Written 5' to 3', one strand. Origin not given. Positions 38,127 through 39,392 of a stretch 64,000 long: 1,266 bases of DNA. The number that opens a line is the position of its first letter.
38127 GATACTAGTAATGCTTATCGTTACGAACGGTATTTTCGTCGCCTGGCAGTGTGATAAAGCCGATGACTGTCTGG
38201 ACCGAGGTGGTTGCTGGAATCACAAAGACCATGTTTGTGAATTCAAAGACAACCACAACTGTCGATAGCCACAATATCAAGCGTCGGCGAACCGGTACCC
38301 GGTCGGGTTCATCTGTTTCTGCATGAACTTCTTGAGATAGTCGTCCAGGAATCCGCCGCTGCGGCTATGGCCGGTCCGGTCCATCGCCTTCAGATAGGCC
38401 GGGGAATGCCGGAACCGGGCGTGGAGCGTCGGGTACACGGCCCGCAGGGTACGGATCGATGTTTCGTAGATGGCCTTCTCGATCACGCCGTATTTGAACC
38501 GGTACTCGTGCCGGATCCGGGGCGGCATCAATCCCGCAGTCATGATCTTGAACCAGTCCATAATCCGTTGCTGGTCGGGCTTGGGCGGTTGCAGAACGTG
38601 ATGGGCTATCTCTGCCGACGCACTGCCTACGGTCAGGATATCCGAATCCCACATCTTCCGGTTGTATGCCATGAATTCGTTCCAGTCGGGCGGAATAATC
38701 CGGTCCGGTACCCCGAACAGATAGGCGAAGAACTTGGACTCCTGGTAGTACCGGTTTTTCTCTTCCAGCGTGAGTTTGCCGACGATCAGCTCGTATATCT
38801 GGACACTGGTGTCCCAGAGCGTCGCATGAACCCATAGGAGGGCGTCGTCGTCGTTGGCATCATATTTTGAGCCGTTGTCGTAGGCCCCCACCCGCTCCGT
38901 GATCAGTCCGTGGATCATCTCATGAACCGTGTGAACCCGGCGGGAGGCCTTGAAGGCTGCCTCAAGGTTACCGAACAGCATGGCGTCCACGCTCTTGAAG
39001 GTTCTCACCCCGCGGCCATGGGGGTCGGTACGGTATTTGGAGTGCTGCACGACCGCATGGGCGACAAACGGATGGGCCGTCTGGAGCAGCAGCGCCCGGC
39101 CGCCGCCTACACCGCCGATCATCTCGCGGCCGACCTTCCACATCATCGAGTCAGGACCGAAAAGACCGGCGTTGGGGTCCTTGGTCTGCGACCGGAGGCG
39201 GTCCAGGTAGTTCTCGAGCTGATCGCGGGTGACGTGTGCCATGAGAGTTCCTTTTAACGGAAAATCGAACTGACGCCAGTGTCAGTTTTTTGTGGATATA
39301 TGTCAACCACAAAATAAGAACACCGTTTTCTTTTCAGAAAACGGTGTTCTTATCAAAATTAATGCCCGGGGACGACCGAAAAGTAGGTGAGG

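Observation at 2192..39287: Recurrent TGAC-N6-GTCA operator: a candidate acyl-CoA/lipid regulon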

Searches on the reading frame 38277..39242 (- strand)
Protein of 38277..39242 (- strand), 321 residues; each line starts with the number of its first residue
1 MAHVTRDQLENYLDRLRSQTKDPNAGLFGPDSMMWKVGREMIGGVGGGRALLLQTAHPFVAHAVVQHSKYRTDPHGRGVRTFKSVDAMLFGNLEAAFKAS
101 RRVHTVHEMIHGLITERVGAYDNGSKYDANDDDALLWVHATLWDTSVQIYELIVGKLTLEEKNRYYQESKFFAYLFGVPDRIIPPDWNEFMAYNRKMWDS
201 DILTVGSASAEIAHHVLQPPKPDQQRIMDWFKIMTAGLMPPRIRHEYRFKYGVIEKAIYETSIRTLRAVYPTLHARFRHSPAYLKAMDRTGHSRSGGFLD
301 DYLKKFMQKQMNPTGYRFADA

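Call 9: search_protein_families(library=pfam, proteins=[window:38277-39242:-])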
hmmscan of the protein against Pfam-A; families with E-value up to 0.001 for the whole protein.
window:38277-39242:- (321 aa): 1 family
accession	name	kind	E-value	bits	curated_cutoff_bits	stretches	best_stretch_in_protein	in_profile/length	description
PF09995.15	MPAB_Lcp_cat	-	1.2e-51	176.5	23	1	35-267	1-230/231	ER-bound oxygenase mpaB/B'/Rubber oxygenase, catalytic domain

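Call 12: find_related_loci(query=window:38277-39242:-, collection=genome_contigs, flank=10000)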
Query window:38277-39242:- (321 aa) in genome_contigs; peptide patterns used: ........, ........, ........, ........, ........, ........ (x = any residue, [..] = any of these).
81 stretches matched a pattern; 49 encode a relative of the query (tblastn E <= 1e-3); 48 distinct loci.
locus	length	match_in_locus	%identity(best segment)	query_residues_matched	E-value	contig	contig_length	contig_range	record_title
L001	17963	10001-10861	47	4-289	1e-89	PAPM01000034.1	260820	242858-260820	MAG: Pseudomonadales bacterium isolate SP163 MHASMcontig_1034816, whole genome shotgun sequence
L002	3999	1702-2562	47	4-289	7e-89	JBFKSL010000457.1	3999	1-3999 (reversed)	MAG: Ketobacter sp. isolate Mix_sand23.2022.09.D.44 k141_1601157_length_3999_cov_6.0000, whole genome shotgun sequence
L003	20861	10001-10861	47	4-289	3e-88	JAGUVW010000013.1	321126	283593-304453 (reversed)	MAG: Pseudomonadales bacterium isolate DeMMO5_2 c_000000012764, whole genome shotgun sequence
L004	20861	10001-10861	48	4-289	6e-88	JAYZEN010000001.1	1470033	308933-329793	MAG: Pseudomonadota bacterium isolate XB_MAG143 DB_MAG143_0001, whole genome shotgun sequence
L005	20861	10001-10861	47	4-289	3e-87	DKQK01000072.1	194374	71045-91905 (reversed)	MAG TPA_asm: Gammaproteobacteria bacterium UBA7310 UBA7310_contig_6646, whole genome shotgun sequence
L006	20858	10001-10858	47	4-289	2e-86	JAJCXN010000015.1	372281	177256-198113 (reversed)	MAG: Acidobacteriota bacterium isolate OFTM27 OFTM27_14, whole genome shotgun sequence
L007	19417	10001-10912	43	4-307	3e-86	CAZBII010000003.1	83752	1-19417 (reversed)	MAG TPA_asm: uncultured Moraxellaceae bacterium isolate SRP220891_co4_136 genome assembly, contig: NODE_354_length_83752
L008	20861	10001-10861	48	4-289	1e-88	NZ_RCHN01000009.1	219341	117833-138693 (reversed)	MAG: Ketobacter sp. isolate BinB_TS13_700 Aliialcanivorax.sp.TS13_700_metal_reducer_ctg9, whole genome shotgun sequence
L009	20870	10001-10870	43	22-310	9e-74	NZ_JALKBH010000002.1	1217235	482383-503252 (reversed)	Alcanivorax sp. S6407 scaffold2_size1217224, whole genome shotgun sequence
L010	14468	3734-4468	46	4-247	5e-71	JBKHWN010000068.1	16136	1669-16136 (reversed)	MAG: Gammaproteobacteria bacterium isolate B_bin_45_orig k127_325966, whole genome shotgun sequence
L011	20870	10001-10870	42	22-310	5e-70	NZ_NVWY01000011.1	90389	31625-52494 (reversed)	MAG: Alcanivorax sp. isolate NORP25 Contig_source1382A_657, whole genome shotgun sequence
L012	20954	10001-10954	39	4-318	7e-70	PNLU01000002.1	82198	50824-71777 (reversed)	MAG: Alcanivorax sp. isolate DS1.3.55 DS1_1000125_82198, whole genome shotgun sequence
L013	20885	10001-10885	41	17-310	8e-70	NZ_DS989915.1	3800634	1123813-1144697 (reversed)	Alcanivorax sp. DG881 scf_1104615001386, whole genome shotgun sequence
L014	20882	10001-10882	40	18-310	2e-69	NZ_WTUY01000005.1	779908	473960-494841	Alcanivorax sp. DP30 scaffold5, whole genome shotgun sequence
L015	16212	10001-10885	40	17-310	1e-68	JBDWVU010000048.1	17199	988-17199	MAG: Alloalcanivorax sp. isolate CI.40.F.D2_503_60 CI_40_F_D2_503_60_000000000048, whole genome shotgun sequence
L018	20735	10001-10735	46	13-256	7e-66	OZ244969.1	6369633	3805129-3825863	MAG: Ketobacteraceae bacterium isolate 1172b765-9f31-4db6-bea8-5762c0610667 genome assembly, chromosome: 1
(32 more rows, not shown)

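Call 15: find_encoding_contigs(protein=window:38277-39242:-, flank=3000, max_places=10)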
Protein window:38277-39242:- (321 aa): 2 contigs read that carry it; 2 places shown.
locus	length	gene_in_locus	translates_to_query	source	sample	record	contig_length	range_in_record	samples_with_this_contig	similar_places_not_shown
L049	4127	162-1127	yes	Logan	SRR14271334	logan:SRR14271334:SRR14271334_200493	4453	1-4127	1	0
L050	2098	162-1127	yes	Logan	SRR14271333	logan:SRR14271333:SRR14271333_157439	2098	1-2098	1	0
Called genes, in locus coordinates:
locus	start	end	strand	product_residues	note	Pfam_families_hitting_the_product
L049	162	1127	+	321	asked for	PF09995:MPAB_Lcp_cat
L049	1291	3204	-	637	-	PF13231:PMT_2 (weak)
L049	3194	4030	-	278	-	-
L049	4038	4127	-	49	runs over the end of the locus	-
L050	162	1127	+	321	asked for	PF09995:MPAB_Lcp_cat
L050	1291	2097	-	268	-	?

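Call 16: find_homologous_proteins(query=window:38277-39242:-, max_evalue=1e-40)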
Query window:38277-39242:- (321 aa): 710 proteins with E <= 1e-40 among 2100 candidates; the best 120 are listed.
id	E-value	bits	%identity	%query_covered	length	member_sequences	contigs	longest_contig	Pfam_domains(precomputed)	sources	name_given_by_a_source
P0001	1.5e-220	749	100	100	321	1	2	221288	PF09995.16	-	-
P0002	1.1e-177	608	79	100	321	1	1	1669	PF09995.16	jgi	-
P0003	8.8e-160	549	72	100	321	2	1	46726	PF09995.16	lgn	-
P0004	4.1e-156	537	73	98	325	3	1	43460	PF09995.16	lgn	-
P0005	2.8e-150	518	67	100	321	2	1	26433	PF09995.16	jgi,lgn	-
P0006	9.2e-116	405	57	95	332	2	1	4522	PF09995.16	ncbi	-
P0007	1.2e-115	404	55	96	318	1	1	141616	PF09995.16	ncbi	-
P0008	8.8e-113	395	58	89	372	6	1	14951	PF09995.16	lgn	-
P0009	5.0e-112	392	55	89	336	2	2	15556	PF09995.16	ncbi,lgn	-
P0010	2.6e-110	387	55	93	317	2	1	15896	PF09995.16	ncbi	ncbi:MAG: oxygenase MpaB family protein [Bdellovibrionota bacterium]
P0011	3.7e-109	383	56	90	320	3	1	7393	PF09995.16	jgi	-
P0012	9.6e-107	375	54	94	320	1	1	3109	PF09995.16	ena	-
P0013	1.8e-106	374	56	93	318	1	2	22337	PF09995.16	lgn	-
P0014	7.8e-106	372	56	89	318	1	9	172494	PF09995.16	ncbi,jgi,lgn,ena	-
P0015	1.0e-105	372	56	89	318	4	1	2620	PF09995.16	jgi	-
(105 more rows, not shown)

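Call 17: find_encoding_contigs(protein=P0003, flank=10000, max_places=3)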
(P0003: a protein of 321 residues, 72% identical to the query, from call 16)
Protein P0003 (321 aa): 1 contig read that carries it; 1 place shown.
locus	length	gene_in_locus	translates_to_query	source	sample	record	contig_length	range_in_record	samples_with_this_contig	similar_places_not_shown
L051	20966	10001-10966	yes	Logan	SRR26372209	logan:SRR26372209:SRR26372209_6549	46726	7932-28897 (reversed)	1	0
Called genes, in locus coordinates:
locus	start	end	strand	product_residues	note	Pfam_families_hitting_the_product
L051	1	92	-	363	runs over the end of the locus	PF00155:Aminotran_1_2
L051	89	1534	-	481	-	PF00815:Histidinol_dh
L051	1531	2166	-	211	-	PF01634:HisG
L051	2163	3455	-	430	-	PF00275:EPSP_synthase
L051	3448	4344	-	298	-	PF17827:PrmC_N, PF05175:MTS, PF06325:PrmA, PF13847:Methyltransf_31, PF08241:Methyltransf_11 (weak), PF08242:Methyltransf_12, PF13649:Methyltransf_25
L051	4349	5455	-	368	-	PF03462:PCRF, PF16326:ABC_tran_CTD (faint), PF00472:RF-1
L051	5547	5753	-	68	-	PF01197:Ribosomal_L31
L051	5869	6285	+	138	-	PF13380:CoA_binding_2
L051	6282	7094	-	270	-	PF02146:SIR2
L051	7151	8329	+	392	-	-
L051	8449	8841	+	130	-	PF01521:Fe-S_biosyn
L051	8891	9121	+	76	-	PF10652:DUF2480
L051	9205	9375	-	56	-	-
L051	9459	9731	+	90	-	PF00216:Bac_DNA_binding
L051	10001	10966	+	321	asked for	PF09995:MPAB_Lcp_cat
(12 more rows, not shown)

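Call 18: find_encoding_contigs(protein=P0004, flank=10000, max_places=3)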
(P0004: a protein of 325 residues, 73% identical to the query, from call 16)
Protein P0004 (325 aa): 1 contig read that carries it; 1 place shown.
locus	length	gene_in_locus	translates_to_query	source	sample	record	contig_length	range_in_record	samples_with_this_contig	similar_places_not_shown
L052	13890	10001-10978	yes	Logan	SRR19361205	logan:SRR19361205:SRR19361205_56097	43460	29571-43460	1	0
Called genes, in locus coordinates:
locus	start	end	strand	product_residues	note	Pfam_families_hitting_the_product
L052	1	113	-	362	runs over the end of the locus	PF00155:Aminotran_1_2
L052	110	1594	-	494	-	PF00815:Histidinol_dh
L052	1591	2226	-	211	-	PF01634:HisG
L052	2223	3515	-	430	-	PF00275:EPSP_synthase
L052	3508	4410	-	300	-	PF17827:PrmC_N, PF05175:MTS, PF06325:PrmA, PF01170:UPF0020 (weak), PF13847:Methyltransf_31, PF08241:Methyltransf_11 (faint), PF08242:Methyltransf_12 (weak), PF13649:Methyltransf_25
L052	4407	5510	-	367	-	PF03462:PCRF, PF00472:RF-1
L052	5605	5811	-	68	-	PF01197:Ribosomal_L31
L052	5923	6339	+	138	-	PF13380:CoA_binding_2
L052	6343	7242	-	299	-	PF02146:SIR2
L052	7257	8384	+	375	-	-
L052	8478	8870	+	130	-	PF01521:Fe-S_biosyn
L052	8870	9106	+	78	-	PF10652:DUF2480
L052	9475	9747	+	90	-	PF00216:Bac_DNA_binding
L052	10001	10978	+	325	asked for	PF09995:MPAB_Lcp_cat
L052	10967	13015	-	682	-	PF13231:PMT_2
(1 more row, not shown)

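Call 19: find_encoding_contigs(protein=P0005, flank=10000, max_places=3)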
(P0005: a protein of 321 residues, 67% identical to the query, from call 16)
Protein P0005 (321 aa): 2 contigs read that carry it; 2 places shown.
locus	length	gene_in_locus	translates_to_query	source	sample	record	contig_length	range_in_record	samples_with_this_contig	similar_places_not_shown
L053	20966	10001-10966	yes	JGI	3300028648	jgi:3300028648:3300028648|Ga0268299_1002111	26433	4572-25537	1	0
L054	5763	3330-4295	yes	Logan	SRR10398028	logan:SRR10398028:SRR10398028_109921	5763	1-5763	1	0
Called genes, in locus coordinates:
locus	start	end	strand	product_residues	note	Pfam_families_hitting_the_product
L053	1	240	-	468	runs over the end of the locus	PF00753:Lactamase_B, PF10996:Beta-Casp, PF07521:RMMBL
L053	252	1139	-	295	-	PF00753:Lactamase_B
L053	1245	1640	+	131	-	-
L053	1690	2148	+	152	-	PF13664:DUF4149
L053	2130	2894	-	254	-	PF00535:Glycos_transf_2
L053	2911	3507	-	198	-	-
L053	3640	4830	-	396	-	PF00108:Thiolase_N, PF02803:Thiolase_C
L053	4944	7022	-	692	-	PF03979:Sigma70_r1_1, PF00140:Sigma70_r1_2, PF04546:Sigma70_ner, PF04542:Sigma70_r2, PF04539:Sigma70_r3, PF04545:Sigma70_r4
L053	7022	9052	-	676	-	PF01807:Zn_ribbon_DnaG, PF08275:DNAG_N, PF01751:Toprim, PF13362:Toprim_3 (faint), PF13662:Toprim_4, PF13155:Toprim_2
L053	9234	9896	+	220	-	PF00378:ECH_1, PF16113:ECH_2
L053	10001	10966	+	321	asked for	PF09995:MPAB_Lcp_cat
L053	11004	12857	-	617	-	-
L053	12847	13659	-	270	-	-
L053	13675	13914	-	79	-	-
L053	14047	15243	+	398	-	PF06779:MFS_4 (weak), PF07690:MFS_1, PF12832:MFS_1_like, PF13347:MFS_2 (faint), PF00083:Sugar_tr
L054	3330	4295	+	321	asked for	PF09995:MPAB_Lcp_cat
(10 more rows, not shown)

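Call 50: search_protein_families(library=ncbifam, proteins=[window:38277-39242:-], max_evalue=0.00001)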
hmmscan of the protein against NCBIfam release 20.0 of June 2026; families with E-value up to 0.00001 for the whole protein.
window:38277-39242:- (321 aa): 0 families

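Call 80: search_protein_families(library=pfam, proteins=[L009:6416-7042:+, L002:783-1394:-, L013:5736-6464:+, L018:5730-6341:+], max_evalue=0.0001)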
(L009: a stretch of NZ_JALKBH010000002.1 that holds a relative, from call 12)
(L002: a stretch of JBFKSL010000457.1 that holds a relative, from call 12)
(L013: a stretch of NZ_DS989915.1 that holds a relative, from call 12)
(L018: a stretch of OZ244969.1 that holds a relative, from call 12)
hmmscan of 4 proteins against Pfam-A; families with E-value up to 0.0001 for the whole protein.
L009:6416-7042:+ (208 aa): 1 family
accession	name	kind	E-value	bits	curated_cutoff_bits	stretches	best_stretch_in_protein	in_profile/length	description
PF00440.29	TetR_N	-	2.1e-17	63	24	1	27-73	1-47/47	Bacterial regulatory proteins, tetR family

L002:783-1394:- (203 aa): 2 families
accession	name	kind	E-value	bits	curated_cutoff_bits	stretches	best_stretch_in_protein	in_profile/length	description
PF00440.29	TetR_N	-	9.5e-12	44.9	24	1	21-63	1-43/47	Bacterial regulatory proteins, tetR family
PF02909.22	TetR_C_1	-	9.7e-07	29.2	21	1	85-166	9-85/146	Tetracyclin repressor-like, C-terminal domain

L013:5736-6464:+ (242 aa): 2 families
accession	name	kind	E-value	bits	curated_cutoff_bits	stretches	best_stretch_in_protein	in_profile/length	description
PF00440.29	TetR_N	-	8.8e-15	54.7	24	1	61-105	1-45/47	Bacterial regulatory proteins, tetR family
PF18598.6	TetR_C_36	-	1.8e-06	28.3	33.7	1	129-233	2-107/111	Tetracyclin repressor-like, C-terminal domain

L018:5730-6341:+ (203 aa): 3 families
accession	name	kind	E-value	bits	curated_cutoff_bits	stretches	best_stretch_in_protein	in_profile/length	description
PF00440.29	TetR_N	-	3.5e-15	56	24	1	21-67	1-47/47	Bacterial regulatory proteins, tetR family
PF18598.6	TetR_C_36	-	2.5e-05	24.6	33.7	1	101-175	14-88/111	Tetracyclin repressor-like, C-terminal domain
PF18556.6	TetR_C_35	-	6.5e-05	23.5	26.7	0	92-180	5-91/105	Bacterial Tetracyclin repressor, C-terminal domain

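Call 83: find_encoding_contigs(protein=P0007, flank=10000, max_places=3)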
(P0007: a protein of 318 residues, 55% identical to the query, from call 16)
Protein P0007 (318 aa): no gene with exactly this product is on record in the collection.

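Call 91: search_solved_structures(query=window:38277-39242:-, max_evalue=1, show_alignments=1)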
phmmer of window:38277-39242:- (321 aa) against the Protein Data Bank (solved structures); distinct sequences matched with E-value up to 1: 2.
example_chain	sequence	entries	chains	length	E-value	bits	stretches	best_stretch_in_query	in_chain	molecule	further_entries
1kgd_A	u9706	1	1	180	0.025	17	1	214-284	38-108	PERIPHERAL PLASMA MEMBRANE CASK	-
2jrt_A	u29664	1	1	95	0.75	12.2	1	97-140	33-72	Uncharacterized protein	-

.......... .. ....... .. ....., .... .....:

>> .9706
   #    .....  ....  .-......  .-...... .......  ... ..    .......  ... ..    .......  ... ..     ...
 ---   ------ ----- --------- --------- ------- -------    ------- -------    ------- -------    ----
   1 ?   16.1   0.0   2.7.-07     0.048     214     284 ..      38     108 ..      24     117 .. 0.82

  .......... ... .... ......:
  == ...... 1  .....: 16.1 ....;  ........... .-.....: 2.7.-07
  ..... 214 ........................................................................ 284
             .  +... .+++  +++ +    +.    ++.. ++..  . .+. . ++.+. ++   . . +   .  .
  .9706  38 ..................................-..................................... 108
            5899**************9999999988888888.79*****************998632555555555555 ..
